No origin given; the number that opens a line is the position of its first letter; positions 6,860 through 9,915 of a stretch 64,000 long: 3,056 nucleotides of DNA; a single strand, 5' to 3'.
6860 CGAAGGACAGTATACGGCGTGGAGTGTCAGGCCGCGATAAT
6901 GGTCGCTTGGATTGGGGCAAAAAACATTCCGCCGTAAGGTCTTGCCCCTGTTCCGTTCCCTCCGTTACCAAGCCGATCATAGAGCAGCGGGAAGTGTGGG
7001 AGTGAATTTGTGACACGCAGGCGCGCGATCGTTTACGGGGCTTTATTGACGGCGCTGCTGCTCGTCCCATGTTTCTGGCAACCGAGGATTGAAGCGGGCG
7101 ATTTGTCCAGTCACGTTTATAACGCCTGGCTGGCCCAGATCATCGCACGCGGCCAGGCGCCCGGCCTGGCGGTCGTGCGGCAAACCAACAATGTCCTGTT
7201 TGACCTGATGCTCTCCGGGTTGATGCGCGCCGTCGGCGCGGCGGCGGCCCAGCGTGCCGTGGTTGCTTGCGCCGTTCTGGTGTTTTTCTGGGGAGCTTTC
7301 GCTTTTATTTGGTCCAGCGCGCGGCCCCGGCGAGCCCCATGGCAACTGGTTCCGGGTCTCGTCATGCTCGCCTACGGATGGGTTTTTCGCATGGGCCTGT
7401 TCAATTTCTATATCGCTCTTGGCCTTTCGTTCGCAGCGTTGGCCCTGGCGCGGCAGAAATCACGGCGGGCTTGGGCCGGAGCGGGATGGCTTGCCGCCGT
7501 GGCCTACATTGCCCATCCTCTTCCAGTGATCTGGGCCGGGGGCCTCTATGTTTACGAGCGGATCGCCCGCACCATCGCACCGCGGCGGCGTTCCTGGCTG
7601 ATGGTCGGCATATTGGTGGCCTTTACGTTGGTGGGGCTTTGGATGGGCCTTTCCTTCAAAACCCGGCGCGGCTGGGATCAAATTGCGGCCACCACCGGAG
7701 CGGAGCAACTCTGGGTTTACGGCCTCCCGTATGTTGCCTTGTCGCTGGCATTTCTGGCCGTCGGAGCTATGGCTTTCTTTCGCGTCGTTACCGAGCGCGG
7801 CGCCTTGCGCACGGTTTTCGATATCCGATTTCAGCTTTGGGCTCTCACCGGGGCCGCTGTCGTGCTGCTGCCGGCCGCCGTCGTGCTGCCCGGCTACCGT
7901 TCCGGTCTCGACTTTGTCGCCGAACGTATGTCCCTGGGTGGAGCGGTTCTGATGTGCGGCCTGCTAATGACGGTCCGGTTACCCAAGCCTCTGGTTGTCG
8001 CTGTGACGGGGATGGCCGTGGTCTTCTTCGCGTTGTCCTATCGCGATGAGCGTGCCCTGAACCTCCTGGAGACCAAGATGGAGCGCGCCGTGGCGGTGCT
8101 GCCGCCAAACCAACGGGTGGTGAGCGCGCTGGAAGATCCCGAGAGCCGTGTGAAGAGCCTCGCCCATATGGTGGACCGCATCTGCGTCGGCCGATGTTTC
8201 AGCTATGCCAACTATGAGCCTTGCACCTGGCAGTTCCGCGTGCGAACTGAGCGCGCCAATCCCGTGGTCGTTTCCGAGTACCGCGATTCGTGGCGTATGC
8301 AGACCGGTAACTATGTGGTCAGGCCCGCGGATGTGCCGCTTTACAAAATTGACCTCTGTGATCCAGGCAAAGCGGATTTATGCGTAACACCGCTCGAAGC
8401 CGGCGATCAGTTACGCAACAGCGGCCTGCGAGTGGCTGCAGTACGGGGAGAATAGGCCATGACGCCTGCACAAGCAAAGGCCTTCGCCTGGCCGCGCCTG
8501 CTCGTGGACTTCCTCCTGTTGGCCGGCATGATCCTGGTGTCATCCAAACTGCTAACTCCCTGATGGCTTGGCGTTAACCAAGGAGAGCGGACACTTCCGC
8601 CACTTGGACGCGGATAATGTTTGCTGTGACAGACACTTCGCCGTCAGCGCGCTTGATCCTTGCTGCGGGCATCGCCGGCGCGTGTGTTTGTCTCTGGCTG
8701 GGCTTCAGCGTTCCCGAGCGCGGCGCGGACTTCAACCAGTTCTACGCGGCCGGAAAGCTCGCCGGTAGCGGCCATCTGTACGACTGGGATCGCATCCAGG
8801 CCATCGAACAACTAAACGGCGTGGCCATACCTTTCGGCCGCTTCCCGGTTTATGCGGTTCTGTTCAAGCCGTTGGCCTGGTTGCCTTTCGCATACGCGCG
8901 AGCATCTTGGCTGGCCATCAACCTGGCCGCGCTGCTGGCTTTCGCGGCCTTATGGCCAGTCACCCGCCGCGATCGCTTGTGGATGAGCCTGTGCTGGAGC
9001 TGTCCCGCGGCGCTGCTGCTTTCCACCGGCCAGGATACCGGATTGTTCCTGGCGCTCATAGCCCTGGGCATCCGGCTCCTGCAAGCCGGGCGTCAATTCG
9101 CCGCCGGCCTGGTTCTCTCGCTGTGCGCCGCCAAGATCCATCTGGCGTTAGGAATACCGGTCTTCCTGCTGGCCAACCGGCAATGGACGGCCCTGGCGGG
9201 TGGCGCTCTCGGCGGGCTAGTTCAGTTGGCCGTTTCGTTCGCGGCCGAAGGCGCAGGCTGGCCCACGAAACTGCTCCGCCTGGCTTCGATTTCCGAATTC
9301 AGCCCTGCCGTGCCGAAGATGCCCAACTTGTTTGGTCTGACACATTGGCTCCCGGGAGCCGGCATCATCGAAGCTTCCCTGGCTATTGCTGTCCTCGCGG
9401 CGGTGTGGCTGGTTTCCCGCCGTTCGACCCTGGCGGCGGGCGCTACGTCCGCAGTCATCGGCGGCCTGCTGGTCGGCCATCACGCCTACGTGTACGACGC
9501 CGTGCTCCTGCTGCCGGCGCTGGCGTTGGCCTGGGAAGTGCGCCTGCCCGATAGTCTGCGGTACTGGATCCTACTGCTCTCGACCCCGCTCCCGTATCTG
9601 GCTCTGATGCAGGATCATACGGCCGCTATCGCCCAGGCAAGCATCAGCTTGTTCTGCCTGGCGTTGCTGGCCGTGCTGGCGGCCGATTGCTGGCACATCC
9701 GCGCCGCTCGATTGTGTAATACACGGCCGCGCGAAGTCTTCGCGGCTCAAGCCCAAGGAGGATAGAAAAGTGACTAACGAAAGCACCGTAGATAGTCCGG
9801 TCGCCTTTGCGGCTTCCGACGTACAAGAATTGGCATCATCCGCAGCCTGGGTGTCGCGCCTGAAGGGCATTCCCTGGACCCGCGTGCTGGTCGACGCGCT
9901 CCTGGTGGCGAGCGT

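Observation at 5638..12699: Duplicated membrane locus: two PAP2-type transferase paralogs, two unassigned polytopic paralogs and a GT87-like gene, next to hopanoid genes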

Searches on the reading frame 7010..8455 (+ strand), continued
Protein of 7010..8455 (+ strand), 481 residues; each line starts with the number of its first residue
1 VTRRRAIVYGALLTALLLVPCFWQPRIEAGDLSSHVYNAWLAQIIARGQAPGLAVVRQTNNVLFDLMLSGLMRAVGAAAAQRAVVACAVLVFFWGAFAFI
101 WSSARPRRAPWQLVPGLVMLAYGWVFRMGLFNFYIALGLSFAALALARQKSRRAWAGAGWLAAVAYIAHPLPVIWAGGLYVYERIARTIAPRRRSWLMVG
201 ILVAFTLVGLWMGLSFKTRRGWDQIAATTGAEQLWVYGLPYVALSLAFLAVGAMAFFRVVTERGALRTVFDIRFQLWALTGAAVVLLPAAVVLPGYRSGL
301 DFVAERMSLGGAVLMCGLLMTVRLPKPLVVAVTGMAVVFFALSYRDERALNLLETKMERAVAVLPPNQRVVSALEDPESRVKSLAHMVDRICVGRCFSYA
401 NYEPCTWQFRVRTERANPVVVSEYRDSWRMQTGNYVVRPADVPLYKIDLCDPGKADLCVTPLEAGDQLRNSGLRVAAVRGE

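Call 38: search_protein_families(library=pfam, proteins=[L025:6914-7822:+, L025:7827-8924:+, L004:6091-7029:+, L004:7033-8004:+, L001:12858-13643:-, L010:12680-13912:+, L006:8702-10216:-], max_evalue=0.1)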
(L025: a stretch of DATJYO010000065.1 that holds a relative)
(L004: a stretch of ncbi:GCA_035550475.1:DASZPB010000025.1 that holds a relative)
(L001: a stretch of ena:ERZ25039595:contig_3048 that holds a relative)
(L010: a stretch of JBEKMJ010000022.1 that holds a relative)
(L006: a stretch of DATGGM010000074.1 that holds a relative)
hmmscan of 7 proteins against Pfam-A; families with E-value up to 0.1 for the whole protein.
L025:6914-7822:+ (302 aa): 3 families
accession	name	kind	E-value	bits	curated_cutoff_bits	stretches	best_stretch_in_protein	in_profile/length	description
PF13249.12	SQHop_cyclase_N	-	0.00044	20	26.2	1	21-99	6-86/291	Squalene-hopene cyclase N-terminal domain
PF13243.12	SQHop_cyclase_C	-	0.0019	17.8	26.1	1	18-81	163-228/319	Squalene-hopene cyclase C-terminal domain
PF07678.20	TED_complement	-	0.072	12.6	22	0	36-89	254-302/312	A-macroglobulin TED domain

L025:7827-8924:+ (365 aa): 1 family
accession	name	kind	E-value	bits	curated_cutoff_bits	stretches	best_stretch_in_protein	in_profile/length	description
PF09594.16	GT87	-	7.9e-18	65.5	25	1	77-282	4-231/237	Glycosyltransferase family 87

L004:6091-7029:+ (312 aa): 3 families
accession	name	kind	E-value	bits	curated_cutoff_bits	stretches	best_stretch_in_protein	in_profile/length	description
PF13243.12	SQHop_cyclase_C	-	9.1e-08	31.9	26.1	1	35-93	218-289/319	Squalene-hopene cyclase C-terminal domain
PF13249.12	SQHop_cyclase_N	-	0.00041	20.1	26.2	1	30-136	5-115/291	Squalene-hopene cyclase N-terminal domain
PF07678.20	TED_complement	-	0.0065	16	22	1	51-88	259-296/312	A-macroglobulin TED domain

L004:7033-8004:+ (323 aa): 1 family
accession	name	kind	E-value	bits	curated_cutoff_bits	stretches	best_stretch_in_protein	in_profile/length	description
PF04015.17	DUF362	-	4.9e-47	161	24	1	67-268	1-200/200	Domain of unknown function (DUF362)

L001:12858-13643:- (261 aa): 2 families
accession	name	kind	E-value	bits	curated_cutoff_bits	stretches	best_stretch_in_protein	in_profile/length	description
PF12706.13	Lactamase_B_2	-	7e-11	42.5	27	1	68-222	25-200/200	Beta-lactamase superfamily domain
PF13483.12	Lactamase_B_3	-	9.9e-11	42.3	24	1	21-221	4-160/160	Beta-lactamase superfamily domain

L010:12680-13912:+ (410 aa): 1 family
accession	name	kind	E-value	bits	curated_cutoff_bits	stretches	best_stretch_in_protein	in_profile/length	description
PF14378.12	PAP2_3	-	1.3e-21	77.7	27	1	145-318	3-188/190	PAP2 superfamily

L006:8702-10216:- (504 aa): 1 family
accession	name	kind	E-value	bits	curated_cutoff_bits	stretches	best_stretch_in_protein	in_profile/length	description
PF14378.12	PAP2_3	-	1e-18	68.3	27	1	243-416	2-189/190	PAP2 superfamily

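Call 54: search_protein_families(library=pfam, proteins=[L011:7915-8958:+, L011:9500-10624:-, L011:10609-11454:-, L012:12104-13321:-, L012:13120-13950:-, L009:12854-14683:+, L003:11469-12548:+, L025:13187-13795:+], max_evalue=0.01)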
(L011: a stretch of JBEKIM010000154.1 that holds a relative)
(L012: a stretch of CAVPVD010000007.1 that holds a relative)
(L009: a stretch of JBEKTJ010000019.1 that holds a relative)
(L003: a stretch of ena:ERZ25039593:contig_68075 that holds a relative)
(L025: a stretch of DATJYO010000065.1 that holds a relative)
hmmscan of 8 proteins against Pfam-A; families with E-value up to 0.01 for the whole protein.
L011:7915-8958:+ (347 aa): 1 family
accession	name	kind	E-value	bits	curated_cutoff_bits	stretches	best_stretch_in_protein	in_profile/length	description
PF01833.30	TIG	-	4.8e-05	23.7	20.9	1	75-147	12-72/84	IPT/TIG domain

L011:9500-10624:- (374 aa): 0 families

L011:10609-11454:- (281 aa): 3 families
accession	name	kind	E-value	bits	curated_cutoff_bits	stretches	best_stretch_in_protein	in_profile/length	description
PF00535.33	Glycos_transf_2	-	2.2e-28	99.7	23.3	1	29-193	2-160/168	Glycosyl transferase family 2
PF13641.12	Glyco_tranf_2_3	-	7e-09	36.5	27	1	27-145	3-120/230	Glycosyltransferase like family 2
PF13704.12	Glyco_tranf_2_4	-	0.0002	22.2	27.5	1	59-123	21-82/98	Glycosyl transferase family 2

L012:12104-13321:- (405 aa): 0 families

L012:13120-13950:- (276 aa): 3 families
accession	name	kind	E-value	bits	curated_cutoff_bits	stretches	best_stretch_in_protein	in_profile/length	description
PF00535.33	Glycos_transf_2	-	6.1e-30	104.8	23.3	1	24-188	2-160/168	Glycosyl transferase family 2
PF13641.12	Glyco_tranf_2_3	-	5.2e-09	36.9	27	1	22-140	3-120/230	Glycosyltransferase like family 2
PF13704.12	Glyco_tranf_2_4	-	6.5e-05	23.8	27.5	1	53-118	20-82/98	Glycosyl transferase family 2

L009:12854-14683:+ (609 aa): 0 families

L003:11469-12548:+ (359 aa): 1 family
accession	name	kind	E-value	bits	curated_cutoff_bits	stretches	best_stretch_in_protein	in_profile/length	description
PF03544.19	TonB_C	-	2.7e-09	37.8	24.6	1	281-349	2-71/79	Gram-negative bacterial TonB protein C-terminal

L025:13187-13795:+ (202 aa): 0 families

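Call 63: search_protein_representatives(alignment_id=A1)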
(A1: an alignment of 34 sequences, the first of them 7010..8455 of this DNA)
Query: 34 sequences, 495 profile positions. Proteins with E-value up to 0.001 (for the whole library): 1166; up to 1e-10: 907; up to 1e-30: 530. The best 150 are listed.
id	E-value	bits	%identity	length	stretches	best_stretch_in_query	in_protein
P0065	6.1e-225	764.1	-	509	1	15-486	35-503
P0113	3.2e-205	699.1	-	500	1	12-485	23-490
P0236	9.3e-166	568.9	-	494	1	14-480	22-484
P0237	1.8e-160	551.5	-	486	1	18-488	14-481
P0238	6.7e-159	546.3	-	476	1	18-491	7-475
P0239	6.8e-159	546.2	-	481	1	14-480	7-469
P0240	9.9e-158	542.4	-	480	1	19-486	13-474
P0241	1.3e-157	542.0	-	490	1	14-478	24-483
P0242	8.0e-156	536.1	-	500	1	13-486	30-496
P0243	1.3e-155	535.4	-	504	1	14-483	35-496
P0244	3.7e-152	524.0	-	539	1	8-483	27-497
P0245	8.7e-152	522.8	-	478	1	14-489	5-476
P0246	2.9e-151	521.1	-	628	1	9-482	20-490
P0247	1.0e-150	519.3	-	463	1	16-476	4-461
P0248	5.6e-150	516.8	-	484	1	15-492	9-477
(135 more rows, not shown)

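Call 65: search_protein_families(library=pfam, proteins=[L043:3660-4475:-, L043:4478-5650:-, L043:5892-7259:+, L043:7296-9137:-, L043:8800-9963:-, L043:11413-11724:-, L043:11761-12165:-, L043:12397-13017:-, L043:13172-14077:+, L043:14344-17100:+], max_evalue=0.01)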
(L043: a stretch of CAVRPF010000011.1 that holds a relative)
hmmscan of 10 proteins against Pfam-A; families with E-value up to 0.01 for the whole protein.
L043:3660-4475:- (271 aa): 1 family
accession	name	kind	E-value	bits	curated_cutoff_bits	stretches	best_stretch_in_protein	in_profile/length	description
PF08867.16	FRG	-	2.4e-25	89.7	25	1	33-125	2-88/94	FRG domain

L043:4478-5650:- (390 aa): 1 family
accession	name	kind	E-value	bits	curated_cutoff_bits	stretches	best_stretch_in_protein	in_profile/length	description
PF04015.17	DUF362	-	4.3e-26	92.6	24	1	80-335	1-199/200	Domain of unknown function (DUF362)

L043:5892-7259:+ (455 aa): 4 families
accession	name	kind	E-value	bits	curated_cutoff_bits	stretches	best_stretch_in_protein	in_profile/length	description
PF13424.12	TPR_12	-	0.00016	22.2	30.1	0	217-258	33-75/77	Tetratricopeptide repeat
PF13525.12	YfiO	-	0.00059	20.1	25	1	46-116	2-72/203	Outer membrane lipoprotein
PF13512.12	TPR_18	-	0.0058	17.2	21.9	0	43-113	4-74/145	Tetratricopeptide repeat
PF07719.23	TPR_2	-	0.0092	16.5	27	1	230-260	3-33/34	Tetratricopeptide repeat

L043:7296-9137:- (613 aa): 3 families
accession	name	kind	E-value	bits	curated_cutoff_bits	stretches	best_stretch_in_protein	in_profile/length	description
PF22124.2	Glyco_hydro_95_cat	-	3.2e-179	596.6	27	1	91-496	1-408/408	Glycosyl hydrolase family 95 catalytic domain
PF21307.2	Glyco_hydro_95_C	-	2.1e-19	70.2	27.6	1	498-558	1-61/94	Glycoside hydrolase family 95, C-terminal domain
PF14498.12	Glyco_hyd_65N_2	-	0.0053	17.2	27.7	1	26-73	186-233/234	Glycosyl hydrolase family 65, N-terminal domain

L043:8800-9963:- (387 aa): 2 families
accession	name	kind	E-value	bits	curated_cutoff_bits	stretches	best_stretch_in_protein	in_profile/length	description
PF14498.12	Glyco_hyd_65N_2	-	8.1e-61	206.4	27.7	1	109-314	1-199/234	Glycosyl hydrolase family 65, N-terminal domain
PF03636.21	Glyco_hydro_65N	-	0.0017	18.5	26.6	1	214-277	90-161/233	Glycosyl hydrolase family 65, N-terminal domain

L043:11413-11724:- (103 aa): 2 families
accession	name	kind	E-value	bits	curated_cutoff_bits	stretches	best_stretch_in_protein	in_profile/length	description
PF00892.27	EamA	-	1.1e-09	39.1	28.2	1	33-99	67-133/135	EamA-like transporter family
PF10639.15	TMEM234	-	0.00015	22.2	30.1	1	26-99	38-112/113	Putative transmembrane family 234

L043:11761-12165:- (134 aa): 1 family
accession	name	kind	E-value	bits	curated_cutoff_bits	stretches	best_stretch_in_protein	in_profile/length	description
PF00892.27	EamA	-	0.00026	21.7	28.2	1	25-128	33-133/135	EamA-like transporter family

L043:12397-13017:- (206 aa): 0 families

L043:13172-14077:+ (301 aa): 2 families
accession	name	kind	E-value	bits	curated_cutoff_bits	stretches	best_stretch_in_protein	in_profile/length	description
PF00483.29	NTP_transferase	-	1.4e-29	103.9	21.2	1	2-229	50-241/245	Nucleotidyl transferase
PF22640.1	ManC_GMP_beta-helix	-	2.1e-16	60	27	1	240-292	3-55/55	MannoseP isomerase/GMP-like beta-helix domain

L043:14344-17100:+ (918 aa): 2 families
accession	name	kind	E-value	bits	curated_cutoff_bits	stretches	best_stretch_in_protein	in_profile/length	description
PF12704.14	MacB_PCD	-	7.4e-36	124.8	27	2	136-353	2-204/207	MacB-like periplasmic core domain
PF02687.27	FtsX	-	1e-23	84.1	25.5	2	798-911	2-120/120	FtsX-like permease C-terminal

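Call 67: search_protein_families(library=pfam, proteins=[L083:8954-9955:+, L061:7781-9859:+, L022:12668-16141:-, L072:9025-9972:+, L061:6427-7368:+], max_evalue=0.01)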
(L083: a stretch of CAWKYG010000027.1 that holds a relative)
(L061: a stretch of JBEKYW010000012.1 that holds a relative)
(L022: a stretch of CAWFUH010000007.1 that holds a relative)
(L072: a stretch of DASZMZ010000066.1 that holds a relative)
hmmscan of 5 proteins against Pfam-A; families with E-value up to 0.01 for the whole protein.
L083:8954-9955:+ (333 aa): 1 family
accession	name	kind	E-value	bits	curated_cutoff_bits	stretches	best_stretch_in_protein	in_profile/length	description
PF00753.33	Lactamase_B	-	3.7e-15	56.8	22.7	1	69-256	4-196/196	Metallo-beta-lactamase superfamily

L061:7781-9859:+ (692 aa): 2 families
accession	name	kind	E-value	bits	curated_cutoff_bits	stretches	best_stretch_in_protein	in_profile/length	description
PF13231.12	PMT_2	-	1.5e-10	41.9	26.1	1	269-402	34-160/160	Dolichyl-phosphate-mannose-protein mannosyltransferase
PF02366.24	PMT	-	0.0026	17.8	22.7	1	265-388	92-218/245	Dolichyl-phosphate-mannose-protein mannosyltransferase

L022:12668-16141:- (1157 aa): 8 families
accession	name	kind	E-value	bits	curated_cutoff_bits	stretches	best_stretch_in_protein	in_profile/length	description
PF25183.1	OMP_b-brl_4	-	1.3e-140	470.8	30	1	253-1130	1-832/838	Outer membrane beta barrel domain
PF13620.12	CarboxypepD_reg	-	3e-21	76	32.3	1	32-111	2-81/82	Carboxypeptidase regulatory-like domain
PF13715.12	CarbopepD_reg_2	-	2.5e-07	31.1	32.2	1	32-123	1-88/88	CarboxypepD_reg-like domain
PF17802.7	SpaA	-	0.00045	20.8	23.1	1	40-103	12-78/91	Prealbumin-like fold domain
PF17210.9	SdrD_B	-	0.00047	20.8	29.7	1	38-87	18-67/112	SdrD B-like domain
PF02369.22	Big_1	-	0.0031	18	34.9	1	20-86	9-80/93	Bacterial Ig-like domain (group 1)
PF09430.16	EMC7_beta-sandw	-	0.0033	18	26.6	0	44-92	7-53/122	ER membrane protein complex subunit 7, beta-sandwich domain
PF14686.12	fn3_3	-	0.004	17.3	24.4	1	62-106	29-74/75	Polysaccharide lyase family 4, domain II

L072:9025-9972:+ (315 aa): 1 family
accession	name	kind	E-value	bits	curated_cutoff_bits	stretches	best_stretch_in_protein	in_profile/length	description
PF00753.33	Lactamase_B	-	7.1e-16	59.2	22.7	1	51-238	4-196/196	Metallo-beta-lactamase superfamily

L061:6427-7368:+ (313 aa): 1 family
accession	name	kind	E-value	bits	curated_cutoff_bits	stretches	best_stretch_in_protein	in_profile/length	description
PF00753.33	Lactamase_B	-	2.4e-16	60.7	22.7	1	48-236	3-196/196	Metallo-beta-lactamase superfamily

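Call 74: find_encoding_contigs(protein=P0001, flank=10000, max_places=4)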
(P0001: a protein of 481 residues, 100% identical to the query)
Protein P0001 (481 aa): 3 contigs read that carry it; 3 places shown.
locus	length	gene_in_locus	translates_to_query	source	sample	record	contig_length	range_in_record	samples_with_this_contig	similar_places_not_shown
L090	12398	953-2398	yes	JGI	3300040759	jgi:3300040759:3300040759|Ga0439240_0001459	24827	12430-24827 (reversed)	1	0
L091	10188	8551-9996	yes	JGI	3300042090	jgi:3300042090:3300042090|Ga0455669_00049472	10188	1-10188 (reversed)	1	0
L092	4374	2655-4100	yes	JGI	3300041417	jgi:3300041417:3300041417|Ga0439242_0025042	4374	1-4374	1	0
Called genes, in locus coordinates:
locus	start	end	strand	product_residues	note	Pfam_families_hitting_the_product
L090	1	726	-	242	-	?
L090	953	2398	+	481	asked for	-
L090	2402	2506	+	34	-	-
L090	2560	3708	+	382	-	PF09594:GT87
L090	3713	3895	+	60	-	-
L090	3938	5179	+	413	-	PF14378:PAP2_3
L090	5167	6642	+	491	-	-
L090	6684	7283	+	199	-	-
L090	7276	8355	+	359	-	PF01321:Creatinase_N, PF00557:Peptidase_M24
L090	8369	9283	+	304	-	PF06439:3keto-disac_hyd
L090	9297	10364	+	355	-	-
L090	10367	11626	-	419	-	PF07394:DUF1501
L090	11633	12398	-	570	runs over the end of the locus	PF08811:DUF1800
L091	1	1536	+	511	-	PF00905:Transpeptidase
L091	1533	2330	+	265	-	-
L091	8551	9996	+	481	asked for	-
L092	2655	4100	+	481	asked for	-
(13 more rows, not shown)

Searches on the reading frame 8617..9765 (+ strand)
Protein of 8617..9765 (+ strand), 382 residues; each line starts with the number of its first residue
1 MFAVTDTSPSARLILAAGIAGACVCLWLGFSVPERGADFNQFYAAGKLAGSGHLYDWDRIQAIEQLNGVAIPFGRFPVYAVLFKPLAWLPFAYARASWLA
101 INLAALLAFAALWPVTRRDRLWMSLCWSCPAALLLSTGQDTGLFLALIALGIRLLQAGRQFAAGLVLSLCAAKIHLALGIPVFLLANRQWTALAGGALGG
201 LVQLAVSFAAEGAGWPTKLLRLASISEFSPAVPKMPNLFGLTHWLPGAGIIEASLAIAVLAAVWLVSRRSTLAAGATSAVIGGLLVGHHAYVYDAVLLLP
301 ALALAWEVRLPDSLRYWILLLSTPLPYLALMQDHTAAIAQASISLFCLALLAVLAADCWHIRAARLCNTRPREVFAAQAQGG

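Call 10: search_protein_families(library=pfam, proteins=[window:8617-9765:+], max_evalue=1)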
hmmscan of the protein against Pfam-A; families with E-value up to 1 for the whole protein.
window:8617-9765:+ (382 aa): 1 family
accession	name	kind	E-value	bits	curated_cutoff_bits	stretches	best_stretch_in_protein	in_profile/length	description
PF09594.16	GT87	-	5.2e-19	69.4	25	1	77-280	5-227/237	Glycosyltransferase family 87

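Call 13: search_protein_families(library=ncbifam, proteins=[window:8617-9765:+], max_evalue=0.01)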
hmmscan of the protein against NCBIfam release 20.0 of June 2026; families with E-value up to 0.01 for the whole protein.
window:8617-9765:+ (382 aa): 1 family
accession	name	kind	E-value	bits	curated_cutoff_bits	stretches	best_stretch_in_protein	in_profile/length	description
NF009915.0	PRK13375.1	equivalog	3.5e-08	32.5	413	1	37-209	60-236/425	mannosyltransferase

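Call 77: search_solved_structures(query=A3, max_evalue=1, show_alignments=1)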
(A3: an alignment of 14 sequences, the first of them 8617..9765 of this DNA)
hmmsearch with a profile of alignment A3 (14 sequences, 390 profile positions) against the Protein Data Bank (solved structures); distinct sequences matched with E-value up to 1: 2.
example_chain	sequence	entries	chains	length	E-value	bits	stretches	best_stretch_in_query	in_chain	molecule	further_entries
8jjr_m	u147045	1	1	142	0.0036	19.5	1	254-365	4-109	PsaM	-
9dm5_A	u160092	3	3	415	0.013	17.7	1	42-348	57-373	Mannosyltransferase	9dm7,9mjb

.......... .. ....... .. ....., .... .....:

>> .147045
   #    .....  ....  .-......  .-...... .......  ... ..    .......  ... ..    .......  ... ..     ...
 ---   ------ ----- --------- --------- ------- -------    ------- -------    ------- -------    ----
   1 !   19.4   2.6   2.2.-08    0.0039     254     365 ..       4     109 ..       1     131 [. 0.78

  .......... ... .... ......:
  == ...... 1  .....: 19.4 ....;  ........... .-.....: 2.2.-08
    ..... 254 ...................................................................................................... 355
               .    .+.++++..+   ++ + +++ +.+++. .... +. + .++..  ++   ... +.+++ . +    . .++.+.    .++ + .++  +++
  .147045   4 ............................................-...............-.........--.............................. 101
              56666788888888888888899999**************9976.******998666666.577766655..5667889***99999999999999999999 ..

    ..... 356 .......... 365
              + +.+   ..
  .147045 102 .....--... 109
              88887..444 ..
